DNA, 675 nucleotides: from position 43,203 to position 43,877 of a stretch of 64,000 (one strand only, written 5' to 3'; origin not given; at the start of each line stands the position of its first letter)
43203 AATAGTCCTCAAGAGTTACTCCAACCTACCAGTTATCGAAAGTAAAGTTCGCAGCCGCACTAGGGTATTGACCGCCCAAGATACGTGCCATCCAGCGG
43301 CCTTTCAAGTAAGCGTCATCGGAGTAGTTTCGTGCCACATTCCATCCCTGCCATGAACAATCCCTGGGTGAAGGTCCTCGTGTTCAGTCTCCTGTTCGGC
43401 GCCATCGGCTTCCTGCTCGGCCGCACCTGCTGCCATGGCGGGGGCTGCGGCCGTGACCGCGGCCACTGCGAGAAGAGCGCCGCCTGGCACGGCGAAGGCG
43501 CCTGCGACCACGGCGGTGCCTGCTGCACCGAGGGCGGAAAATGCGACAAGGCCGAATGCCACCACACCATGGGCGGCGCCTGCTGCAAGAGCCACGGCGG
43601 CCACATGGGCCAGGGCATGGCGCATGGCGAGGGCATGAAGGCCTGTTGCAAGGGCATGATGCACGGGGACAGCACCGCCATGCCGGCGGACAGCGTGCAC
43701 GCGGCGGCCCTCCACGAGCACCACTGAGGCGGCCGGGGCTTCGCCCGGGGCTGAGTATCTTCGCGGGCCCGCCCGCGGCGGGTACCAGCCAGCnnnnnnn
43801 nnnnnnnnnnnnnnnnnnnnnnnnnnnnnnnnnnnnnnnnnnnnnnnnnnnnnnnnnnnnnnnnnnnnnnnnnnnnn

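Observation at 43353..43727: Membrane-anchored Cys/His/Met-rich mini-protein (metallothionein-like) upstream of the lipid A cluster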

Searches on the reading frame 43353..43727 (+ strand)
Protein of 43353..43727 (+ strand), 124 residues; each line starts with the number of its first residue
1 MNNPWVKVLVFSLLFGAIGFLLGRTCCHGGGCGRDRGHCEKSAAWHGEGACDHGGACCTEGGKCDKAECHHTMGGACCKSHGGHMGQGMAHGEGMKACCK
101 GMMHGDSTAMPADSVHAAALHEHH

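Call 3: search_protein_families(library=pfam, proteins=[window:43353-43724:+], max_evalue=10)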
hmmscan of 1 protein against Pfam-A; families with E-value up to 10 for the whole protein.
window:43353-43724:+ (124 aa): 0 families
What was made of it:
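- On Bacterial metallothionein (SmtA/BmtA, Pfam Metallothio_Pro): hmmscan against Pfam-A at E <= 10 found 0 families (call 3).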

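Call 4: search_protein_families(library=ncbifam, proteins=[window:43353-43724:+], max_evalue=10)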
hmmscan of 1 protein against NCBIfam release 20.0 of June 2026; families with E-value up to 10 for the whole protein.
window:43353-43724:+ (124 aa): 0 families

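Call 5: find_homologous_proteins(query=window:43353-43724:+, max_evalue=0.01)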
Query window:43353-43724:+ (124 aa): 12 proteins with E <= 0.01 among 16 candidates.
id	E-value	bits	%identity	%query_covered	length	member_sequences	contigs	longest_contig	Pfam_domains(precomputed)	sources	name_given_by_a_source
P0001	2.0e-78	279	100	100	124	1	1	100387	-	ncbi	-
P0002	2.1e-40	156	69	98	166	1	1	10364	-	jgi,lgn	-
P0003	2.3e-33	133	67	85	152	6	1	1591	-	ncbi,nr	ncbi:MAG: hypothetical protein JNL05_03610, partial [Flavobacteriales bacterium]|nr:hypothetical pro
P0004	2.5e-25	107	65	63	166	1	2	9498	-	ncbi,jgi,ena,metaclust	metaclust:\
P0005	2.9e-25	107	64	63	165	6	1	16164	-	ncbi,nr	ncbi:MAG: hypothetical protein IT229_07340 [Flavobacteriales bacterium]|nr:hypothetical protein [Fla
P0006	3.1e-24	104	64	63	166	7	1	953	-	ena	-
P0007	3.1e-23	101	65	63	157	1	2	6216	-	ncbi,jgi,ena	-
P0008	1.0e-22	99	64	62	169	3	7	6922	-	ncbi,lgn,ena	-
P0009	1.7e-19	88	49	94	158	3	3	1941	-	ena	-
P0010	2.0e-17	82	46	98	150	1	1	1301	-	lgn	-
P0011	1.1e-13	70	52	81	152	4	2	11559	-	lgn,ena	-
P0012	5.8e-13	67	53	88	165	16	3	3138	-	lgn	-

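Call 7: find_encoding_contigs(protein=P0002, flank=5000, max_places=3)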
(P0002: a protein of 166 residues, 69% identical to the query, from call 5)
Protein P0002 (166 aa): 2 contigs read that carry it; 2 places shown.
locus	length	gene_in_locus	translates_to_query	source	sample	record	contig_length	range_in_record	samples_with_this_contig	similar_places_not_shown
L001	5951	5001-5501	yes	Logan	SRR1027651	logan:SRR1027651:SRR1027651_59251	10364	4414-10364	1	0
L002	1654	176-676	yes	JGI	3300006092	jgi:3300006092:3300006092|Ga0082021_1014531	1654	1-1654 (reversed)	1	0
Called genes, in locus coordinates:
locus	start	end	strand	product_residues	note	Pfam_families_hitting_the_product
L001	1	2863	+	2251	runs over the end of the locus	PF18911:PKD_4, PF18911:PKD_4, PF00801:PKD, PF18911:PKD_4, PF00801:PKD, PF18911:PKD_4, PF00801:PKD, PF18911:PKD_4, +5 more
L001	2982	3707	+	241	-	-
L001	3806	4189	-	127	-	-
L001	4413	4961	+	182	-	PF11138:DUF2911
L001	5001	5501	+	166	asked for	-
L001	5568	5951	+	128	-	?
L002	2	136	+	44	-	?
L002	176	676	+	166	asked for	-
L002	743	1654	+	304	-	?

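Call 8: find_encoding_contigs(protein=P0005, flank=5000, max_places=3)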
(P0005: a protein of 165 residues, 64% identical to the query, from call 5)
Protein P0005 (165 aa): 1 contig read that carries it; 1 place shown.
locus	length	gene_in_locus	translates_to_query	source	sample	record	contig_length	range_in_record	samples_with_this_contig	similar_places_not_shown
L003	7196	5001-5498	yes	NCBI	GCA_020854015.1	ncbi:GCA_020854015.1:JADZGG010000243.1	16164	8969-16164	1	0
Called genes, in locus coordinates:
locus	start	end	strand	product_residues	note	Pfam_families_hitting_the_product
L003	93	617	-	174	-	-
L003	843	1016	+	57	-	-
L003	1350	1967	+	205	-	-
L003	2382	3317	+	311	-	-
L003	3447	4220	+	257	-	PF00106:adh_short, PF01370:Epimerase (weak), PF02719:Polysacc_synt_2 (weak), PF08659:KR, PF13561:adh_short_C2, PF23441:SDR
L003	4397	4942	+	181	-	PF11138:DUF2911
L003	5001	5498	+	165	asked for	-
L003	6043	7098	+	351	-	PF04613:LpxD, PF25087:GMPPB_C, PF00132:Hexapep, PF14602:Hexapep_2 (faint), PF25084:LbH_EIF2B (faint), PF00132:Hexapep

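Call 9: find_encoding_contigs(protein=P0011, flank=5000, max_places=3)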
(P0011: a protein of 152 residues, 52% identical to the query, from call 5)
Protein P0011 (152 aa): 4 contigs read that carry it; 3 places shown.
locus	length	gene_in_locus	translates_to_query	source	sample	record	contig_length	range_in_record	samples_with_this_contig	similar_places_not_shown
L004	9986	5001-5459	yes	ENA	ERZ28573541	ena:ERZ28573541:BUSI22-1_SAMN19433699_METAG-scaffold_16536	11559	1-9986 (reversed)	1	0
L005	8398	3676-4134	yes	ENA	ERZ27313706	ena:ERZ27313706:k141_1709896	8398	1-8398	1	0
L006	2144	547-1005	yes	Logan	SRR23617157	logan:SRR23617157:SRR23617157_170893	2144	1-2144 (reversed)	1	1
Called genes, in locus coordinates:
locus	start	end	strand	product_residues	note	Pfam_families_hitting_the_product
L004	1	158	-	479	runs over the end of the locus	PF17164:DUF5122 (faint), PF18962:Por_Secre_tail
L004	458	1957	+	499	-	PF00884:Sulfatase, PF16347:SGSH_C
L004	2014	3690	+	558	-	-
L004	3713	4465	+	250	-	PF00106:adh_short, PF08659:KR, PF13561:adh_short_C2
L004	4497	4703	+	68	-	-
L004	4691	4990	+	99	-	PF05016:ParE_toxin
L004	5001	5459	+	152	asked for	-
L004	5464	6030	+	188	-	PF11138:DUF2911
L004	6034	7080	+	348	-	PF04613:LpxD, PF25084:LbH_EIF2B (weak), PF25087:GMPPB_C (faint), PF00132:Hexapep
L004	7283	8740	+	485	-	PF03331:LpxC, PF22817:ApeP-like (weak), PF07977:FabA, PF22818:ApeI-like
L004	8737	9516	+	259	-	PF25084:LbH_EIF2B (faint), PF25087:GMPPB_C (weak), PF00132:Hexapep, PF13720:Acetyltransf_11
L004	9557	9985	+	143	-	?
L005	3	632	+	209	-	?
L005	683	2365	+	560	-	-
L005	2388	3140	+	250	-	PF00106:adh_short, PF08659:KR, PF13561:adh_short_C2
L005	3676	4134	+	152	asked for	-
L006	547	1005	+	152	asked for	-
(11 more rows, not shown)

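Call 13: search_protein_families(library=pfam, proteins=[P0002, P0005, P0011], max_evalue=0.1)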
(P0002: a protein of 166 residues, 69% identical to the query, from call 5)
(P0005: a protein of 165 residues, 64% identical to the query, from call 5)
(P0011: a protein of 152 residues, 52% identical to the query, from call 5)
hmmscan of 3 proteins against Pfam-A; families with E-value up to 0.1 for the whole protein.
P0002 (166 aa): 0 families

P0005 (165 aa): 0 families

P0011 (152 aa): 0 families

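Call 14: list_cluster_members(proteins=[window:43353-43724:+, P0003, P0005])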
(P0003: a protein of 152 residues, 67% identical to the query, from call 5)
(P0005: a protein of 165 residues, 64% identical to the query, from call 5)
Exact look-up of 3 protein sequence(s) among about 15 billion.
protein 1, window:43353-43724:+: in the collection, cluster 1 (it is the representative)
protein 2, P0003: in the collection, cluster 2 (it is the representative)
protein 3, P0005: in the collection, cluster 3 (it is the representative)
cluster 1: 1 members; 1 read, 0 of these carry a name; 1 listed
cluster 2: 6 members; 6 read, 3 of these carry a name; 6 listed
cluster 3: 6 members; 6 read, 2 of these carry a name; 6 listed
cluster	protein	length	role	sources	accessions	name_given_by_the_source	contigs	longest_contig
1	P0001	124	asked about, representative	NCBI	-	-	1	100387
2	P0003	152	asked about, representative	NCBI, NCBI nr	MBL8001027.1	MAG: hypothetical protein JNL05_03610, partial [Flavobacteriales bacterium] | hypothetical protein [Flavobacteriales bacterium]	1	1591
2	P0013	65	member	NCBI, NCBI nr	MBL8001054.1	MAG: hypothetical protein JNL05_03745, partial [Flavobacteriales bacterium] | hypothetical protein [Flavobacteriales bacterium]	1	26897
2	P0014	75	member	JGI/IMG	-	hypothetical protein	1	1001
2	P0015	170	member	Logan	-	-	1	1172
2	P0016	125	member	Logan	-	-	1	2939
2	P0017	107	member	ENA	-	-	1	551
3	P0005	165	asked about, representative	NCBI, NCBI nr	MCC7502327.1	MAG: hypothetical protein IT229_07340 [Flavobacteriales bacterium] | hypothetical protein [Flavobacteriales bacterium]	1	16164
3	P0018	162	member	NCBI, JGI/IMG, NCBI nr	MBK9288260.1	MAG: hypothetical protein IPN38_11395 [Flavobacteriales bacterium] | hypothetical protein [Flavobacteriales bacterium]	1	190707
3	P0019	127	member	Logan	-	-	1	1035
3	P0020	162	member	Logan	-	-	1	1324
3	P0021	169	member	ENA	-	-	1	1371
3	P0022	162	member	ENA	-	-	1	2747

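Call 21: search_solved_structures(query=A1, max_evalue=10)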
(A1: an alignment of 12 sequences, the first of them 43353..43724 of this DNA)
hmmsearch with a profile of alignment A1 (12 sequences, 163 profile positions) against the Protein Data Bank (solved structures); distinct sequences matched with E-value up to 10: 1.
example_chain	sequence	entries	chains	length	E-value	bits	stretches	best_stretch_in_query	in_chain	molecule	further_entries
1p4p_A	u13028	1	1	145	0.56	13.6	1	108-156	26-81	Outer surface protein B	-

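Call 26: search_protein_representatives(alignment_id=A1)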
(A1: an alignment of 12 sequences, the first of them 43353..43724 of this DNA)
Query: 12 sequences, 163 profile positions. Proteins with E-value up to 0.001 (for the whole library): 80; up to 1e-10: 35; up to 1e-30: 4. The best 80 are listed.
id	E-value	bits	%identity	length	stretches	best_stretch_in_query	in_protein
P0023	1.2e-53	197.9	-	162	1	1-162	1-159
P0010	2.2e-50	187.2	-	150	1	1-163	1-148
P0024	1.4e-45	171.6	-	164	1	1-161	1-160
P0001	5.1e-45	169.8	-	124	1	1-110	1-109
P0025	1.2e-30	123.1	-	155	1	1-154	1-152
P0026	1.2e-28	116.5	-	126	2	72-163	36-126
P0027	4.5e-27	111.4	-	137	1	1-163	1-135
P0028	1.1e-24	103.7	-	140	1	1-158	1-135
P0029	2.1e-24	102.7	-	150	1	1-163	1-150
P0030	5.1e-23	98.3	-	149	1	1-162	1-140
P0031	3.5e-22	95.5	-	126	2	85-159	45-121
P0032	1.9e-21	93.2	-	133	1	1-153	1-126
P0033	1.2e-20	90.6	-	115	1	76-163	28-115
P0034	1.5e-19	87.0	-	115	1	1-130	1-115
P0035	6.8e-18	81.6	-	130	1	1-159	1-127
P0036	3.8e-16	75.9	-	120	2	1-55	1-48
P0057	5.2e-10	56.0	-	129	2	102-153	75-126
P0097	3.9e-04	36.8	-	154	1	33-163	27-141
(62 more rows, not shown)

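Call 31: predict_structure(alignment_id=A2)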
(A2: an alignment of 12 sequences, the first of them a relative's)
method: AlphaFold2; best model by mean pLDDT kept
length: 165 residues; sequences in the alignment: 12
mean_pLDDT: 48.1   pTM: 0.32
mean pLDDT of the five models: 48.1, 47.7, 47.2, 45.5, 45.4
residues with pLDDT >= 90: 0; 70-90: 28; 50-70: 37; < 50: 100
segments of 3 or more residues with pLDDT < 50: 23-108, 153-165
pLDDT, mean of each block of 10 residues (from residue 1): 63 67 41 30 30 34 36 36 33 32 44 67 74 71 72 47 35
secondary structure, 60 per line:
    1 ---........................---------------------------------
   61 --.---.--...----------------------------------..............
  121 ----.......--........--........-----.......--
elements in order: H4-27 H107-120 E125-131 E134-141 E144-151 E157-163
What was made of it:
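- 43365..43424 (+): N-terminal TM helix (residues ~5-24, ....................) with a G16/G19xxxG23 motif; this is the family's most conserved segment. AF2 helix 4-27 in the orthologue: call 31.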

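Call 32: find_related_loci(query=A2, collection=genome_contigs, flank=6000)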
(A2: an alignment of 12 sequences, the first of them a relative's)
Query A2 (165 aa) in genome_contigs; peptide patterns used: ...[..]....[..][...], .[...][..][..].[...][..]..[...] (x = any residue, [..] = any of these).
560 stretches matched a pattern; 15 encode a relative of the query (tblastn E <= 1e-3); 15 distinct loci.
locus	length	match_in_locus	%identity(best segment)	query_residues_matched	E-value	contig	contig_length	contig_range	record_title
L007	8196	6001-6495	100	1-165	3e-106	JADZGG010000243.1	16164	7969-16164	MAG: Flavobacteriales bacterium isolate SJ97 c_000000976301, whole genome shotgun sequence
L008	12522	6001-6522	84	1-154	2e-76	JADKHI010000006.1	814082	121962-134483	MAG: Flavobacteriales bacterium isolate Skiv_18-Q3-R9-52_BAT3C.268 tig01155366-10-8136800, whole genome shotgun sequence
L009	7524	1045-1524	49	1-163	4e-42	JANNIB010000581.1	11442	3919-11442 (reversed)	MAG: Acidobacteriota bacterium isolate SOY_6_C_metabat_167_sub SOY_6_C_k141_2998923, whole genome shotgun sequence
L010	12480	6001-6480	49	1-163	6e-42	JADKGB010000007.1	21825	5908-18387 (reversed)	MAG: Flavobacteriales bacterium isolate Ribe_18-Q3-R11-54_BAT3C.87 tig00004829-10-219530, whole genome shotgun sequence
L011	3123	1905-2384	49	1-163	6e-42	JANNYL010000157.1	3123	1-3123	MAG: Flavobacteriales bacterium isolate VAR_34_concoct_196_sub VAR_34_k141_2952251, whole genome shotgun sequence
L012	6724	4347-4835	54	1-164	2e-38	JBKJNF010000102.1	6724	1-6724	MAG: Flavobacteriales bacterium isolate ant_bin.361 k117_6548791, whole genome shotgun sequence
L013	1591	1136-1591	51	1-151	3e-35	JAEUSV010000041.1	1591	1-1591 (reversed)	MAG: Flavobacteriales bacterium isolate new MAG-312 k141_340852, whole genome shotgun sequence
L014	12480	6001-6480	56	1-165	5e-34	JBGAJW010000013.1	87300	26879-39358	MAG: Flavobacteriales bacterium isolate MAG_AAO_H125.21 AAOH125-21_opera_contig_962, whole genome shotgun sequence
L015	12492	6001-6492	54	1-165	4e-34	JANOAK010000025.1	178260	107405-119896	MAG: Flavobacteriales bacterium isolate VAR_18_metabat_312 VAR_18_k141_1972777, whole genome shotgun sequence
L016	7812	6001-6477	53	1-164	4e-30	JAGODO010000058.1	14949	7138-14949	MAG: Flavobacteriales bacterium isolate Go_SlAct_bin_91 Go_SlAct_16816_length_14949_cov_6.546013, whole genome shotgun s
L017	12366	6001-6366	45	1-150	7e-26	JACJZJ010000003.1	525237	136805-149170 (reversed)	MAG: Flavobacteriales bacterium isolate HK-STAS-BACT-61 HK-STAS-BACT-61_3, whole genome shotgun sequence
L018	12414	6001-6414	43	1-165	2e-25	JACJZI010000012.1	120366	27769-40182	MAG: Flavobacteriales bacterium isolate HK-STAS-BACT-60 HK-STAS-BACT-60_12, whole genome shotgun sequence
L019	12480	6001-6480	47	1-164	7e-24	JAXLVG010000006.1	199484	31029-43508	MAG: Flavobacteriales bacterium isolate STL-BAC50 C1.239.fa-6, whole genome shotgun sequence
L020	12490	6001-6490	57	1-164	3e-27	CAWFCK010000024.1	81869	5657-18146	MAG: uncultured Flavobacteriales bacterium isolate MFD04651.bin.2.152 genome assembly, contig: contig_59627, whole genom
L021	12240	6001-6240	35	4-101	7e-6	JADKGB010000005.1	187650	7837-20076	MAG: Flavobacteriales bacterium isolate Ribe_18-Q3-R11-54_BAT3C.87 tig00004749-10-1876500, whole genome shotgun sequence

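Call 36: find_homologous_proteins(query=A3, max_evalue=0.001)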
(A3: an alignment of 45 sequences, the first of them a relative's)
Query A3 (45 sequences) (165 aa, profile of the alignment): 88 proteins with E <= 0.001 among 1405 candidates.
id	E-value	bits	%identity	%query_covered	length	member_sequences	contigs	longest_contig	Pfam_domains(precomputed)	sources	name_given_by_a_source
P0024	1.3e-35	141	49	99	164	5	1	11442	-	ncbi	-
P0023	7.3e-35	138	59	99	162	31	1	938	-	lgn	-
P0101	1.2e-34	137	55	100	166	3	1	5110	-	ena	-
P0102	1.3e-34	137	54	100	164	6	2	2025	-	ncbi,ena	-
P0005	6.2e-34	135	100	100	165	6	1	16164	-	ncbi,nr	ncbi:MAG: hypothetical protein IT229_07340 [Flavobacteriales bacterium]|nr:hypothetical protein [Fla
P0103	1.2e-33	134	58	43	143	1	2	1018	-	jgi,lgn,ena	-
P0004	1.2e-33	134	94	93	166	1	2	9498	-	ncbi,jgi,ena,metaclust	metaclust:\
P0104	2.0e-33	133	53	99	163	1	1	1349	-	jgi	jgi:hypothetical protein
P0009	2.8e-33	133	56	100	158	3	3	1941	-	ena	-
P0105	2.8e-33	133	56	100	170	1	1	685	-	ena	-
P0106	3.1e-33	133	43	95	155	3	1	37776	-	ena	-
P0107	6.0e-33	132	54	100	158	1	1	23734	-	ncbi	-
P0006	7.3e-33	132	93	93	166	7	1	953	-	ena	-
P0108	9.0e-33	131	60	100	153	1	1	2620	-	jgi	jgi:hypothetical protein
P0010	1.2e-32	131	46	99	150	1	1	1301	-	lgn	-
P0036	7.3e-31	125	34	91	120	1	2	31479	-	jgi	-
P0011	1.7e-29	121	55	92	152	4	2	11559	-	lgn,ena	-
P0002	5.0e-29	119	59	94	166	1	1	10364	-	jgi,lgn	-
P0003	4.0e-26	110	51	92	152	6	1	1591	-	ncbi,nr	ncbi:MAG: hypothetical protein JNL05_03610, partial [Flavobacteriales bacterium]|nr:hypothetical pro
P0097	7.8e-26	109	38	37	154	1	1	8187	-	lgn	-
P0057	1.3e-25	108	22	93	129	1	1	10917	-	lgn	-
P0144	4.9e-22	97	27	41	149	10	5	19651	-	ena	-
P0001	3.4e-9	55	62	61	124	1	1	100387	-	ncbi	-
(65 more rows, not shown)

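Call 37: find_encoding_contigs(protein=P0057, flank=5000, max_places=2)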
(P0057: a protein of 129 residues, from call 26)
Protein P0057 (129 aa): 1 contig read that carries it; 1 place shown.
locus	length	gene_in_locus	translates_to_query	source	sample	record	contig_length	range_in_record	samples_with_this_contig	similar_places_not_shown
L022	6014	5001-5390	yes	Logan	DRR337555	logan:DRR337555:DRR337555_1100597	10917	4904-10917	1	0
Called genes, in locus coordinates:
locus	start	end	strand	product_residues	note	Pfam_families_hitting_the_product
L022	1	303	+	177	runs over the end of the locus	PF02472:ExbD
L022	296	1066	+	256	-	PF03544:TonB_C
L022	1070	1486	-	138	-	-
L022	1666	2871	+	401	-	PF01642:MM_CoA_mutase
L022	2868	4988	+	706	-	PF01642:MM_CoA_mutase, PF02310:B12-binding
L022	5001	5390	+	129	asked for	-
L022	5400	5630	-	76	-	-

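Call 38: find_encoding_contigs(protein=P0144, flank=5000, max_places=2)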
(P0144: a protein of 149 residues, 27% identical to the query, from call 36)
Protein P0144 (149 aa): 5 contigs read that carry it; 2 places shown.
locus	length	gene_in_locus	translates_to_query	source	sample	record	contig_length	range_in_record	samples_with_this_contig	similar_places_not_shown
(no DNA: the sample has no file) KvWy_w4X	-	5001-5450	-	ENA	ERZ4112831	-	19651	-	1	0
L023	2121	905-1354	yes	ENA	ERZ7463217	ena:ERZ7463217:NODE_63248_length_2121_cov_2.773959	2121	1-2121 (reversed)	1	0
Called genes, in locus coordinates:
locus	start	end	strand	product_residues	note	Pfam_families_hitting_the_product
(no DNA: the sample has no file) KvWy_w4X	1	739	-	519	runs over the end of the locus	PF05935:Arylsulfotrans, PF14269:Arylsulfotran_2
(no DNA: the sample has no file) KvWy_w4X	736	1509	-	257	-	PF00117:GATase, PF07722:Peptidase_C26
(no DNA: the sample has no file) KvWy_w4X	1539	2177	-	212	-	PF01507:PAPS_reduct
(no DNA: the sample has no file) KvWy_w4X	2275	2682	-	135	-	PF02082:Rrf2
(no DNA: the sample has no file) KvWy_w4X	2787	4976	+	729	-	PF22778:VCPO_2nd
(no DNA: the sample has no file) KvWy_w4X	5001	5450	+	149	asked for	-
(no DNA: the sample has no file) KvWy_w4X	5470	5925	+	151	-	-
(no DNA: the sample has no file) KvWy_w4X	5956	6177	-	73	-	PF02609:Exonuc_VII_S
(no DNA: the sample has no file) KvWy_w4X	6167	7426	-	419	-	PF13742:tRNA_anti_2, PF02601:Exonuc_VII_L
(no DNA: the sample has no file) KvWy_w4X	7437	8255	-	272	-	-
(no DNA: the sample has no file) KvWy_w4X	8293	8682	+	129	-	-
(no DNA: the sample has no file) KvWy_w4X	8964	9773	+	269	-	PF18979:DUF5715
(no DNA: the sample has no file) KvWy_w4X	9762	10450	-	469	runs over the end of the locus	-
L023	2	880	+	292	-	?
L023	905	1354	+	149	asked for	-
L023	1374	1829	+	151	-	-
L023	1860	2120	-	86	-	?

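Call 39: find_encoding_contigs(protein=P0036, flank=5000, max_places=2)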
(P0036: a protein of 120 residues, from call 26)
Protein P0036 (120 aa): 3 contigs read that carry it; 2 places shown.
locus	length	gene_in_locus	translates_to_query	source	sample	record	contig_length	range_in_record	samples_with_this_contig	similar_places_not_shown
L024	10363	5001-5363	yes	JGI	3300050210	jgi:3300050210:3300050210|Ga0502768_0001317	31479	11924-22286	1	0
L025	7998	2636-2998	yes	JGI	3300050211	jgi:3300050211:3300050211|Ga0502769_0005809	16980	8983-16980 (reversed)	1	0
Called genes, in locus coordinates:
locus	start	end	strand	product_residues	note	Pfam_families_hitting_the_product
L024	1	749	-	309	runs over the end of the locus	PF19573:DUF6089 (weak)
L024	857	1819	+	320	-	PF00478:IMPDH, PF03060:NMO, PF01070:FMN_dh, PF05690:ThiG (weak)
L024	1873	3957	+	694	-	PF13585:CHU_C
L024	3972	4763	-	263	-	-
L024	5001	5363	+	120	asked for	-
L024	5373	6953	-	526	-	PF07394:DUF1501, PF18962:Por_Secre_tail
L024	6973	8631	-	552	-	PF08811:DUF1800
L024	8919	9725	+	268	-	-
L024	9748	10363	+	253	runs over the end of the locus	PF03372:Exo_endo_phos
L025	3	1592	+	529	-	?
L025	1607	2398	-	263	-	-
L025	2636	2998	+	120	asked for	-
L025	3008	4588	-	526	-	PF07394:DUF1501, PF18962:Por_Secre_tail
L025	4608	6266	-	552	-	PF08811:DUF1800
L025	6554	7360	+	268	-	-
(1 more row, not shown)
